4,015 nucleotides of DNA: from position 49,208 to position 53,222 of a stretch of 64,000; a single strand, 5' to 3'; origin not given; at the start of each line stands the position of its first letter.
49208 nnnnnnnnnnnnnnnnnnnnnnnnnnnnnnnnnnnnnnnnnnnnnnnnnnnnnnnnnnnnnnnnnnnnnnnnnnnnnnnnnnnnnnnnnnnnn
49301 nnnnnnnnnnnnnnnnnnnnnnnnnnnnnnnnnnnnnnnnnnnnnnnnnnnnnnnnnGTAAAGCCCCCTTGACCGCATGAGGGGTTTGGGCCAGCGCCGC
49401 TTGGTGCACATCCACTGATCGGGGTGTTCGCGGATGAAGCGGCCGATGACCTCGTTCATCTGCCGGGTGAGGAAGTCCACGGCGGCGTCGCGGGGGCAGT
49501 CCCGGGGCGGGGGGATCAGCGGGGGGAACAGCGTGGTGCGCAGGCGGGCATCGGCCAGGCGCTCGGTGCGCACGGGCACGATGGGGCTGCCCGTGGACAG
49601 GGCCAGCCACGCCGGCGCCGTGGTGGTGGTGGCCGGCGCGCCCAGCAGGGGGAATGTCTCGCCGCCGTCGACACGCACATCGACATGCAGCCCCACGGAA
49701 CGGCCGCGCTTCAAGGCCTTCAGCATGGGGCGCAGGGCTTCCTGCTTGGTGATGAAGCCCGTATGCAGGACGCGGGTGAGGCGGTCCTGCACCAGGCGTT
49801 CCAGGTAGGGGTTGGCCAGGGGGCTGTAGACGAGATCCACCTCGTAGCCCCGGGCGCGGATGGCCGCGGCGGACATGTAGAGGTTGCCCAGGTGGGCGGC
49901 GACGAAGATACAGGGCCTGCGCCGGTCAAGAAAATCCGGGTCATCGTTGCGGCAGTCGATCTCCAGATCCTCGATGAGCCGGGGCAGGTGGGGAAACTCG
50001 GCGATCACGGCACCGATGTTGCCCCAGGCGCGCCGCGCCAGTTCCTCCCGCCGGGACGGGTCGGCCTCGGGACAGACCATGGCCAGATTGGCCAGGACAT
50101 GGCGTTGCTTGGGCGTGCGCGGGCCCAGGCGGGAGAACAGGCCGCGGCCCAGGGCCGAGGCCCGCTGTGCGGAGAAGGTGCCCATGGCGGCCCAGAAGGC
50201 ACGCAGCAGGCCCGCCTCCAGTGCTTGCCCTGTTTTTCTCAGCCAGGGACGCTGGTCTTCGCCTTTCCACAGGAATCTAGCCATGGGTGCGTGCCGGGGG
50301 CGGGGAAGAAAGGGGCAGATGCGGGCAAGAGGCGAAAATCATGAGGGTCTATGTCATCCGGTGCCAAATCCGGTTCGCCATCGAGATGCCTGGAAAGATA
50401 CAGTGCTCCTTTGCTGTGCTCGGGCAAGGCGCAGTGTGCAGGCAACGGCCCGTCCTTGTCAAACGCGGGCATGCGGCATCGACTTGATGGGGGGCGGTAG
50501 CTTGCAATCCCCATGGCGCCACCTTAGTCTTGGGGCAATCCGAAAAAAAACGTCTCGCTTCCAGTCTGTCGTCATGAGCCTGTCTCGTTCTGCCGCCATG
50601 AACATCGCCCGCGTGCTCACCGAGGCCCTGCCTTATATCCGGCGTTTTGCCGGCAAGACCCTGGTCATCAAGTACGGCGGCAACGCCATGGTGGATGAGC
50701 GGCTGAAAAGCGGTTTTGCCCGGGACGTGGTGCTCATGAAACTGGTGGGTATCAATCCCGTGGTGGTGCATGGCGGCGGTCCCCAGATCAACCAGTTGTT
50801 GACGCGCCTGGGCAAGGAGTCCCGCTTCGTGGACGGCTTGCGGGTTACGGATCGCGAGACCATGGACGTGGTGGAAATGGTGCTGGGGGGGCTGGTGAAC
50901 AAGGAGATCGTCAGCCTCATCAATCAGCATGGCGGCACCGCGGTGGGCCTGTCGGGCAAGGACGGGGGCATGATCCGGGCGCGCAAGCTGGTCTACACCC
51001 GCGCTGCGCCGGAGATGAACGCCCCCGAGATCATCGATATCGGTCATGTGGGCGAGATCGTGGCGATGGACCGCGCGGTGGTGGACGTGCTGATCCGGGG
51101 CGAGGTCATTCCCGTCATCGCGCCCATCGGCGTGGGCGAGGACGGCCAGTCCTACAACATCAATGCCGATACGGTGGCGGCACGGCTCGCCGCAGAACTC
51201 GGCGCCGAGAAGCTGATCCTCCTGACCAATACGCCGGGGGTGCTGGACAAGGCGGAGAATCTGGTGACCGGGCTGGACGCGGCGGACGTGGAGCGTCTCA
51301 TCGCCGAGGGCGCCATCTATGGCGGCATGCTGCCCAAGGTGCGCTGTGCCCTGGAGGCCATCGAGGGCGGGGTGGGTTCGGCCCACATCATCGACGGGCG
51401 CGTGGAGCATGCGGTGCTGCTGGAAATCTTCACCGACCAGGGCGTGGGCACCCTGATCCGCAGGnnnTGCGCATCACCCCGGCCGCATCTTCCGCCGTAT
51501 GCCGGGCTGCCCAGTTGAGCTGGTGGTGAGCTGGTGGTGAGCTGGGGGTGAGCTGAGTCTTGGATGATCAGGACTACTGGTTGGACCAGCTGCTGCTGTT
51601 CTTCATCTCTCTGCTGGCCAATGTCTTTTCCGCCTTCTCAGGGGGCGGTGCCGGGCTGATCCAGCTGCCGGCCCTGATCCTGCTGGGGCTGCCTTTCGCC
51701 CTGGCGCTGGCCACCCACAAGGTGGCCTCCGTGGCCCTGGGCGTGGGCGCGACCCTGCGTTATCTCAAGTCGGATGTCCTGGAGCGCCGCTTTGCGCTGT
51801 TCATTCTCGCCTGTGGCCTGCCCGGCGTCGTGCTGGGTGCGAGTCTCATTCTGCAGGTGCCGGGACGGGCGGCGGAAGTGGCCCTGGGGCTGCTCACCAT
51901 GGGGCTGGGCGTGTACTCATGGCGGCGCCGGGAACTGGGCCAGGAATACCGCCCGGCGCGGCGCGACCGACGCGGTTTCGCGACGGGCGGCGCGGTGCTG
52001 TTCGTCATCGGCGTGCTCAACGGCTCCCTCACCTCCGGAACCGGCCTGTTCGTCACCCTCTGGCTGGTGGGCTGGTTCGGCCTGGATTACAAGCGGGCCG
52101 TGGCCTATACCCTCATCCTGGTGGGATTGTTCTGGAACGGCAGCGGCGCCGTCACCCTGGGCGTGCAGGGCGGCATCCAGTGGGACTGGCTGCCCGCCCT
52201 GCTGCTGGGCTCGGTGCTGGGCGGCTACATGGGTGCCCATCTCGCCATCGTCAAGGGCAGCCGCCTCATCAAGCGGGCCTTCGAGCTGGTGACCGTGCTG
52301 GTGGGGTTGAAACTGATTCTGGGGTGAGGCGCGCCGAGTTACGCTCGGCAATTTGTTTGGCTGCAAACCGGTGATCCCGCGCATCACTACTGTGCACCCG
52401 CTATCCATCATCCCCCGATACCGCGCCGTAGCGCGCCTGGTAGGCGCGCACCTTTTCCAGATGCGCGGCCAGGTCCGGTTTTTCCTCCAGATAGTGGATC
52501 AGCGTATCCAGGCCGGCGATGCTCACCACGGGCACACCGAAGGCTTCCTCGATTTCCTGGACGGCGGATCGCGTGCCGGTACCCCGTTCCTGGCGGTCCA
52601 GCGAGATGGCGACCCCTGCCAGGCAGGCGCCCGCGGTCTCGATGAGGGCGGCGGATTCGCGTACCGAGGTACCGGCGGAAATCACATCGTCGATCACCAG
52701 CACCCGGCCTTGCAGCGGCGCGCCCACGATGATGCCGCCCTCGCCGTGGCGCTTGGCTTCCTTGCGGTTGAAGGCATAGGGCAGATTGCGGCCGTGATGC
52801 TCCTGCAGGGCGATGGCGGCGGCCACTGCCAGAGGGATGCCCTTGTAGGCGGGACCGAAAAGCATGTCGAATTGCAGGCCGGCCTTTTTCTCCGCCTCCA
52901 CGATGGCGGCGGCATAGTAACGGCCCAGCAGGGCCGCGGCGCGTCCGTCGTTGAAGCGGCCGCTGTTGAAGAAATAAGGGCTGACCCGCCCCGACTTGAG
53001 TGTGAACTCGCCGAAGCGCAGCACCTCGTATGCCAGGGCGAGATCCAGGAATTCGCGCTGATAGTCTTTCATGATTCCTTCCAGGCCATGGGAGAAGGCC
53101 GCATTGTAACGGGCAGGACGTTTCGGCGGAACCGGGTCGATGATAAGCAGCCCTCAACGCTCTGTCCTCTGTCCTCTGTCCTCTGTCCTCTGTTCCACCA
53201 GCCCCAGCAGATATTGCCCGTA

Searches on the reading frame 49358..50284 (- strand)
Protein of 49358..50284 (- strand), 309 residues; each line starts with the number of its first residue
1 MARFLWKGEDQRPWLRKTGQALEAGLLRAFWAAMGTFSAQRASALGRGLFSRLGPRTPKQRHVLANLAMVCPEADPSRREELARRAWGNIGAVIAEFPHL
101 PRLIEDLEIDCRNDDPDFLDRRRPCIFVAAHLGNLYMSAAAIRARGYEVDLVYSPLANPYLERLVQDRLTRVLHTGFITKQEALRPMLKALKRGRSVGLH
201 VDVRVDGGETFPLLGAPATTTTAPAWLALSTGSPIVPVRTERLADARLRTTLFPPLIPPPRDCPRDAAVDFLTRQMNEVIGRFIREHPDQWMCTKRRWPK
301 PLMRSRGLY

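Call 47: search_protein_families(library=ncbifam, proteins=[window:49358-50284:-], max_evalue=0.00001)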
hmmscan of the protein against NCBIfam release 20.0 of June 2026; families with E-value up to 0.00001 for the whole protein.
window:49358-50284:- (309 aa): 12 families
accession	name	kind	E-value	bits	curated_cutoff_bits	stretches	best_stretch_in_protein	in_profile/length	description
NF005120.0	PRK06553.1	equivalog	4.7e-38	131.2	273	1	16-298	16-306/308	lipid A biosynthesis lauroyl acyltransferase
NF005399.0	PRK06946.1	subfamily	1.3e-19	70.6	343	1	19-299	6-284/294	lipid A biosynthesis lauroyl acyltransferase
NF005150.0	PRK06628.1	equivalog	1.6e-17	63.9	350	1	79-300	67-290/290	lipid A biosynthesis lauroyl acyltransferase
NF006270.0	PRK08419.1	equivalog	1.6e-16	60.5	248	1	61-299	45-289/298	lipid A biosynthesis lauroyl acyltransferase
TIGR02207.1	lipid_A_htrB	subfamily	1.2e-15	57.7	297.8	1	45-298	36-291/303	LpxL/LpxP family Kdo(2)-lipid IV(A) lauroyl/palmitoleoyl acyltransferase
NF006487.0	PRK08905.1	equivalog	2.2e-14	53.2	281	1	60-301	37-276/290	lysophospholipid acyltransferase family protein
NF006437.0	PRK08733.1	equivalog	2.4e-13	49.9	540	1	25-299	24-295/306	LpxL/LpxP family Kdo(2)-lipid IV(A) lauroyl/palmitoleoyl acyltransferase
NF004569.0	PRK05906.1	equivalog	7.8e-13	48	439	1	169-302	184-316/454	lipid A biosynthesis lauroyl acyltransferase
NF004191.0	PRK05646.1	equivalog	1.5e-12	47.3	491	1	65-298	60-295/310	lipid A biosynthesis lauroyl acyltransferase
NF005340.0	PRK06860.1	subfamily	2.3e-10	40.1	398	1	45-298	42-297/309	lipid A biosynthesis lauroyl acyltransferase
NF006432.0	PRK08706.1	equivalog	5.3e-10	39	384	1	58-298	36-278/289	lipid A biosynthesis lauroyl acyltransferase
NF005919.0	PRK07920.1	equivalog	6.8e-09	35.2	209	1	59-305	48-300/311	phosphatidylinositol mannoside acyltransferase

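Call 87: find_homologous_proteins(query=window:49358-50284:-)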
Query window:49358-50284:- (309 aa): 129 proteins with E <= 0.001 among 8000 candidates; the best 120 are listed.
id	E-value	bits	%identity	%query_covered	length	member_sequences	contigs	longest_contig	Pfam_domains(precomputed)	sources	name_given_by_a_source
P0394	1.9e-194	663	95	100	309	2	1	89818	PF03279.19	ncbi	-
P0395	6.2e-167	573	83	100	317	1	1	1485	PF03279.19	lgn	-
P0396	5.6e-144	497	73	100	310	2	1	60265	PF03279.19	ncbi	-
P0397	9.0e-134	464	68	100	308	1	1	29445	PF03279.19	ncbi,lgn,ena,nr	ncbi:MAG TPA: hypothetical protein ENK48_00740 [Gammaproteobacteria bacterium]|nr:hypothetical prote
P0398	1.7e-121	424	64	100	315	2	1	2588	PF03279.19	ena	-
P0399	6.4e-119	415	63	100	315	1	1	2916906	PF03279.19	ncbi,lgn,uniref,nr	ncbi:KDO2-lipid IV(A) lauroyltransferase [Thiogranum longum]|uniref:KDO2-lipid IV(A) lauroyltransfer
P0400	1.4e-116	407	61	100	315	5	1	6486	PF03279.19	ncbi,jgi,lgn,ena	-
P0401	3.1e-116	406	61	100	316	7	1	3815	PF03279.19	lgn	-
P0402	6.7e-111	389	61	100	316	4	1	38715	PF03279.19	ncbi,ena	-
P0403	2.9e-108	380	58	100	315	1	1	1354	PF03279.19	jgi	-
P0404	5.6e-106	373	56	100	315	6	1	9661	PF03279.19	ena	-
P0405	6.9e-104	366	56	100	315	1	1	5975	PF03279.19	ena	-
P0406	1.0e-103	365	54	100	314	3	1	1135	PF03279.19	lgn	-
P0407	1.5e-103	365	55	100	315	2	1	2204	PF03279.19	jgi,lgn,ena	-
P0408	6.3e-103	363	54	100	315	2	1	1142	PF03279.19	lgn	-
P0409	8.1e-103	362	56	100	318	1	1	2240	PF03279.19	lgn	-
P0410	1.6e-102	361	55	100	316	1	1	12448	PF03279.19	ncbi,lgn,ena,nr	ncbi:MAG TPA: hypothetical protein ENJ79_02085 [Gammaproteobacteria bacterium]|nr:hypothetical prote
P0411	8.1e-99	349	59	92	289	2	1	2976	PF03279.19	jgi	-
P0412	1.1e-96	342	52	97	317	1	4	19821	PF03279.19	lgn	-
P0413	3.2e-96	341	54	100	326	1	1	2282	PF03279.19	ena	-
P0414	1.3e-95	339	54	100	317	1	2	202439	PF03279.19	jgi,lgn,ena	-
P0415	2.3e-94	334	52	97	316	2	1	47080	PF03279.19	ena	-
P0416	3.0e-94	334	51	100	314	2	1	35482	PF03279.19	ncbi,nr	ncbi:MAG: lysophospholipid acyltransferase family protein [Thiogranum sp.]|nr:lysophospholipid acylt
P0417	1.7e-93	332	58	88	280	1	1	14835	PF03279.19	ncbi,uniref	ncbi:hypothetical protein MNBD_GAMMA15-326 [hydrothermal vent metagenome]|uniref:Lipid A biosynthesi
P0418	1.8e-93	332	52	100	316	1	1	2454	PF03279.19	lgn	-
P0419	1.5e-92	328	51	100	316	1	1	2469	PF03279.19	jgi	jgi:KDO2-lipid IV(A) lauroyltransferase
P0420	1.7e-92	328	50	100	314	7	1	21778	PF03279.19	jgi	jgi:KDO2-lipid IV(A) lauroyltransferase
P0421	4.4e-91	324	51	100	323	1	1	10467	PF03279.19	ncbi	-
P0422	2.7e-89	318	51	100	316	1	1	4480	PF03279.19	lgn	-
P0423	7.3e-89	316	49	100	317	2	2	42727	PF03279.19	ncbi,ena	ncbi:MAG: lysophospholipid acyltransferase family protein [Gammaproteobacteria bacterium]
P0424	1.0e-88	316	50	100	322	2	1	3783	PF03279.19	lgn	-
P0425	7.5e-88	313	51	98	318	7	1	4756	PF03279.19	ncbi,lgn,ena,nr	ncbi:MAG TPA: hypothetical protein ENK29_03055 [Chromatiales bacterium]|nr:hypothetical protein [Chr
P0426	1.5e-85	305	51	95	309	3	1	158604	PF03279.19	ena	-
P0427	8.6e-85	303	55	83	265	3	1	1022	PF03279.19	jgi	jgi:KDO2-lipid IV(A) lauroyltransferase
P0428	2.2e-84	302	52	92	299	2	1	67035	PF03279.19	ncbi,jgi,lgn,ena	-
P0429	1.1e-83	299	49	98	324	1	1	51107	PF03279.19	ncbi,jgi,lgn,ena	-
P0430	1.8e-82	295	50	96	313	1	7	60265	PF03279.19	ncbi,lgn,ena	-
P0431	2.1e-81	292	49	97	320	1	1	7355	PF03279.19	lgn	-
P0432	1.1e-80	289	50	93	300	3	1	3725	PF03279.19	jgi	jgi:KDO2-lipid IV(A) lauroyltransferase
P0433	7.5e-80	287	49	99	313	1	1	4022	PF03279.19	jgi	-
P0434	1.2e-78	283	50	97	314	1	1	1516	PF03279.19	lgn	-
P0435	1.4e-78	283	48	96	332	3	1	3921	PF03279.19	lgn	-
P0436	3.5e-78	281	49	93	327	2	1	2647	PF03279.19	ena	-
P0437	3.8e-78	281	48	93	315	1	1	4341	PF03279.19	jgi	-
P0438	7.5e-78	280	49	93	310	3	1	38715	PF03279.19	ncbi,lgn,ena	-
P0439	1.6e-77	279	45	100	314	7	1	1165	PF03279.19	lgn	-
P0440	1.3e-76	276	48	93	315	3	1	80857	PF03279.19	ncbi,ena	-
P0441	3.4e-76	275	48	90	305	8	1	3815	PF03279.19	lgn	-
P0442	8.5e-75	270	48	92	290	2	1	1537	PF03279.19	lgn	-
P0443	2.9e-74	268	50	87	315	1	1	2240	PF03279.19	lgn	-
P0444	3.4e-74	268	48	97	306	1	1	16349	PF03279.19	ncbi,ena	-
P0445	4.6e-74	268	46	94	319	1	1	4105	PF03279.19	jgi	jgi:KDO2-lipid IV(A) lauroyltransferase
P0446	6.2e-73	264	45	93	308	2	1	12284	PF03279.19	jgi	-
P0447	1.1e-72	263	45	92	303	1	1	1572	PF03279.19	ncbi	-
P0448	3.8e-72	261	45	95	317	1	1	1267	PF03279.19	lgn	-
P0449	3.8e-72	261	46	99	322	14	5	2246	PF03279.19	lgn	-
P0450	4.9e-72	261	46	100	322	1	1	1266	PF03279.19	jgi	-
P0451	1.1e-71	260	46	92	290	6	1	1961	PF03279.19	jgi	-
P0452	1.1e-70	257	47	96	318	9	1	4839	PF03279.19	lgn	-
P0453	1.1e-70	257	45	100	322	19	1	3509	PF03279.19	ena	-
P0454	1.1e-70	257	46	94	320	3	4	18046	PF03279.19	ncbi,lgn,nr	ncbi:MAG: lysophospholipid acyltransferase family protein [Thiogranum sp.]|nr:lysophospholipid acylt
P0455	2.4e-70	256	45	100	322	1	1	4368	PF03279.19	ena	-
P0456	8.1e-69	250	45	100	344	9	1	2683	PF03279.19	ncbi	-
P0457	2.9e-68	249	45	95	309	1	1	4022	PF03279.19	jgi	-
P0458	7.7e-68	247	45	100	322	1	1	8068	PF03279.19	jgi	jgi:KDO2-lipid IV(A) lauroyltransferase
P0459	5.7e-67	244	44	100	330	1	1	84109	PF03279.19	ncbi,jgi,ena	-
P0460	7.4e-67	244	44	99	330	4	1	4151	PF03279.19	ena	-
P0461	5.6e-66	241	44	93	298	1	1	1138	PF03279.19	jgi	jgi:KDO2-lipid IV(A) lauroyltransferase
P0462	1.1e-64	237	45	98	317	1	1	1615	PF03279.19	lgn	-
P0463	1.2e-63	233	45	91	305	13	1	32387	PF03279.19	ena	-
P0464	2.2e-63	233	44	94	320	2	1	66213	PF03279.19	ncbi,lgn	-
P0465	2.6e-62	229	45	84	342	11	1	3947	PF03279.19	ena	-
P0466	5.2e-62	228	46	93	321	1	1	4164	PF03279.19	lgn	-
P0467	8.2e-62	227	42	98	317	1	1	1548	PF03279.19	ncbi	-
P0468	1.3e-61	227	45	86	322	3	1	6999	PF03279.19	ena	-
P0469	2.5e-61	226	42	96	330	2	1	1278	PF03279.19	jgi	-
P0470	2.1e-60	223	41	92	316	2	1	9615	PF03279.19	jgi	jgi:KDO2-lipid IV(A) lauroyltransferase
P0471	1.4e-59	220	40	100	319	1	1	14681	PF03279.19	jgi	jgi:KDO2-lipid IV(A) lauroyltransferase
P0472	1.4e-59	220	41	94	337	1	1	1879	PF03279.19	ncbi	-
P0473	6.8e-59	218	39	95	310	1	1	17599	PF03279.19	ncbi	ncbi:MAG: lysophospholipid acyltransferase family protein [Thiogranum sp.]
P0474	1.2e-58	217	42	93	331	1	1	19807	PF03279.19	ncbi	-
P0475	2.5e-58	216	39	95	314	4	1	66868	PF03279.19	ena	-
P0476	3.7e-57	212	39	90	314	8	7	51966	PF03279.19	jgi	-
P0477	5.1e-57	212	39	97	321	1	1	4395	PF03279.19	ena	-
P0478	5.2e-57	212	40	93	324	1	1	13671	PF03279.19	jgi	jgi:KDO2-lipid IV(A) lauroyltransferase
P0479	1.3e-56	210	38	93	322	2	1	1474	PF03279.19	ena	-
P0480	1.5e-56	210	39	95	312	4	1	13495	PF03279.19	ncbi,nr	ncbi:MAG: lysophospholipid acyltransferase family protein [Gammaproteobacteria bacterium]|nr:MAG: ly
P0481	3.5e-56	209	38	95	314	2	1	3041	PF03279.19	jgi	-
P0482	1.7e-55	207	37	97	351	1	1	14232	PF03279.19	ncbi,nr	ncbi:MAG: lysophospholipid acyltransferase family protein [Gammaproteobacteria bacterium]|nr:MAG: ly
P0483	9.4e-55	204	43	93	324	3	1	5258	PF03279.19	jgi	-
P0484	3.2e-54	203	39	94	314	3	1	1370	PF03279.19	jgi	jgi:Kdo2-lipid IVA lauroyltransferase/acyltransferase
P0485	9.6e-54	201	39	97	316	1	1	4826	PF03279.19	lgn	-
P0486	2.4e-53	200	40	94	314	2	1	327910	PF03279.19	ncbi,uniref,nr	ncbi:lysophospholipid acyltransferase family protein [Marinimicrococcus flavescens]|uniref:Lysophosp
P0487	4.1e-53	199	37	98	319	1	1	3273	PF03279.19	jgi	jgi:KDO2-lipid IV(A) lauroyltransferase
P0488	3.3e-52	196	37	95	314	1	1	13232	PF03279.19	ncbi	-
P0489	9.2e-52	194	41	93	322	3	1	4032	PF03279.19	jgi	jgi:KDO2-lipid IV(A) lauroyltransferase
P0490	1.5e-51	194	37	96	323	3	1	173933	PF03279.19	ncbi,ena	-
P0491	2.6e-50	190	38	98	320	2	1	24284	PF03279.19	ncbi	-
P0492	1.3e-48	184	40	95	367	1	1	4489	PF03279.19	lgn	-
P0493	2.1e-48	183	35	95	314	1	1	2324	PF03279.19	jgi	-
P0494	1.3e-47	181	36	90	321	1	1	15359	PF03279.19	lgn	-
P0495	2.2e-47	180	39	95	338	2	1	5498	PF03279.19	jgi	jgi:KDO2-lipid IV(A) lauroyltransferase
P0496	2.3e-47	180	41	84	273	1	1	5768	PF03279.19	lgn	-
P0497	2.8e-47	180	51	55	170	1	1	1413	PF03279.19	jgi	jgi:KDO2-lipid IV(A) lauroyltransferase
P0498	1.2e-45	174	39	91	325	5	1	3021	PF03279.19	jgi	-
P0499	3.7e-45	173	35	94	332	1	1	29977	PF03279.19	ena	-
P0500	1.4e-44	171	41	76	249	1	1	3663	PF03279.19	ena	-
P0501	1.9e-44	170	39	94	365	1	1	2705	PF03279.19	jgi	jgi:KDO2-lipid IV(A) lauroyltransferase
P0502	3.9e-44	169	38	91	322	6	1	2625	PF03279.19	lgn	-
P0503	9.7e-44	168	37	91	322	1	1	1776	PF03279.19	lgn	-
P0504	9.2e-41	158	36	88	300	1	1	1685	PF03279.19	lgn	-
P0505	8.8e-36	142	40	70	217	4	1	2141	PF03279.19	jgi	jgi:KDO2-lipid IV(A) lauroyltransferase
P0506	1.0e-35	142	35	92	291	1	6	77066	PF03279.19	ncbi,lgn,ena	-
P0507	1.4e-33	135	29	94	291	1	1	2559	PF03279.19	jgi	jgi:KDO2-lipid IV(A) lauroyltransferase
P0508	3.5e-32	130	33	80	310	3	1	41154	PF03279.19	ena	-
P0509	1.1e-31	128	29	94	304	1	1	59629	PF03279.19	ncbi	-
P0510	1.1e-29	122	31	89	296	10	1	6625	PF03279.19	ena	-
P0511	1.6e-28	118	30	92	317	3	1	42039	PF03279.19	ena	-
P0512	9.5e-28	116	32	94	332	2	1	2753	PF03279.19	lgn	-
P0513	9.8e-28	116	33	91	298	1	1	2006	PF03279.19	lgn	-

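Call 88: find_encoding_contigs(protein=P0396, flank=10000, max_places=4)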
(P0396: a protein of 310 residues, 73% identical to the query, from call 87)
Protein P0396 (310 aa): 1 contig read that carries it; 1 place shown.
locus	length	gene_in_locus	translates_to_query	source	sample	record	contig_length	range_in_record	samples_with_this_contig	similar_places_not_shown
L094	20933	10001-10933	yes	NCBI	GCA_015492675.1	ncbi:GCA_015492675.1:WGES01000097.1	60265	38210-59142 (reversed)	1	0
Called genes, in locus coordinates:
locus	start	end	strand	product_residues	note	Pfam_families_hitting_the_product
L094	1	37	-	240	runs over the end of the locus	-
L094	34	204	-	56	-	-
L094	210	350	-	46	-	-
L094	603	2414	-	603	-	PF03979:Sigma70_r1_1, PF00140:Sigma70_r1_2, PF04546:Sigma70_ner, PF04542:Sigma70_r2, PF04539:Sigma70_r3, PF04545:Sigma70_r4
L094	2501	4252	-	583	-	PF01807:Zn_ribbon_DnaG, PF08275:DNAG_N, PF01751:Toprim, PF13362:Toprim_3 (weak), PF13662:Toprim_4, PF13155:Toprim_2, PF10410:DnaB_bind, PF08278:DnaG_DnaB_bind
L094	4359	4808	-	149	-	PF09424:YqeY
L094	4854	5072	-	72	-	PF01165:Ribosomal_S21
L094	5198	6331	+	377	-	PF01073:3Beta_HSD, PF01370:Epimerase, PF02719:Polysacc_synt_2, PF04321:RmlD_sub_bind, PF16363:GDP_Man_Dehyd, PF07993:NAD_binding_4 (weak)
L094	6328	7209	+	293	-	PF00483:NTP_transferase, PF12804:NTP_transf_3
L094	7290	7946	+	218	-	PF00156:Pribosyltran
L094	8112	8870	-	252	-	PF01925:TauE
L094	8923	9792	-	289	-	PF00696:AA_kinase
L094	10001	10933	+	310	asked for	PF03279:Lip_A_acyltrans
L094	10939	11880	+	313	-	PF03279:Lip_A_acyltrans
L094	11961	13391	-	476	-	PF02878:PGM_PMM_I, PF02879:PGM_PMM_II, PF02880:PGM_PMM_III, PF00408:PGM_PMM_IV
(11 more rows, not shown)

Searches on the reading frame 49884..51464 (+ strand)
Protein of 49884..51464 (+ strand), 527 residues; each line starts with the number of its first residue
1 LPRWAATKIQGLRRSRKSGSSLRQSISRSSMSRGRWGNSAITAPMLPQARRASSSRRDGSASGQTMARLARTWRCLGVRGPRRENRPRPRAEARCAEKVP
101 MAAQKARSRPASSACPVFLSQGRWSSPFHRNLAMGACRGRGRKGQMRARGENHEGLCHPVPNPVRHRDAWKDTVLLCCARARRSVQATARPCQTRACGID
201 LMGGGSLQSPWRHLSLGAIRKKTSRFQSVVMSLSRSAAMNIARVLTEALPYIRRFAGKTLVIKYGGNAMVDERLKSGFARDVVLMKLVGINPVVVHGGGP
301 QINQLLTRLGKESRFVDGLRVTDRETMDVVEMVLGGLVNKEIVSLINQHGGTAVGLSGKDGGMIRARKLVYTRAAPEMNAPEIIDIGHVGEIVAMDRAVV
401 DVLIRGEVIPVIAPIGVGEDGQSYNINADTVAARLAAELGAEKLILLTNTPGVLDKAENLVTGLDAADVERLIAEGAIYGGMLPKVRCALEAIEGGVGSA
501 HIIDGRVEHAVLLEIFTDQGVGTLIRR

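Call 31: search_protein_families(library=pfam, proteins=[window:49884-51464:+], max_evalue=0.00001)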
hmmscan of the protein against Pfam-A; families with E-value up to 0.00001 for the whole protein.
window:49884-51464:+ (527 aa): 1 family
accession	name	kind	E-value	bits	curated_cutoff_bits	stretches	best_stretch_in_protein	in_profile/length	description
PF00696.33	AA_kinase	-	7.8e-46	157.1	24.9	1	258-504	1-234/234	Amino acid kinase family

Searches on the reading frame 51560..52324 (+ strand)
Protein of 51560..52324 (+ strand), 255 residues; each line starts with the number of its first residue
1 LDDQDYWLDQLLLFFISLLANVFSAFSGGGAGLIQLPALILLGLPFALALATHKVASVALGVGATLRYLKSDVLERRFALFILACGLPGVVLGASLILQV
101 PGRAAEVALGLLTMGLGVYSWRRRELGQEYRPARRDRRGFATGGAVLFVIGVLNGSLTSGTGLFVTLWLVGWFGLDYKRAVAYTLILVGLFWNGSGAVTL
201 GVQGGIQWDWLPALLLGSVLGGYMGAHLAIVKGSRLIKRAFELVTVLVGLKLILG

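Call 31: search_protein_families(library=pfam, proteins=[window:51560-52324:+], max_evalue=0.00001)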
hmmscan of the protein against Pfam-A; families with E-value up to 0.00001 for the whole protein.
window:51560-52324:+ (255 aa): 1 family
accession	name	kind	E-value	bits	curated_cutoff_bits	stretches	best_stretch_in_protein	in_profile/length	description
PF01925.25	TauE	-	1.2e-43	150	32.6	1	13-252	1-237/237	Sulfite exporter TauE/SafE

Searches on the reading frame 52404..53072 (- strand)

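Call 51: search_protein_families(library=pfam, proteins=[window:52404-53072:-], max_evalue=0.00001)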
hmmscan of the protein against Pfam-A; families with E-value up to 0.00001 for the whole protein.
window:52404-53072:- (223 aa): 1 family
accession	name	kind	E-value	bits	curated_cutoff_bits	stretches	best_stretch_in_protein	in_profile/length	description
PF00156.33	Pribosyltran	-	1.6e-11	44.2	26.3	1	41-164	6-130/158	Phosphoribosyl transferase domain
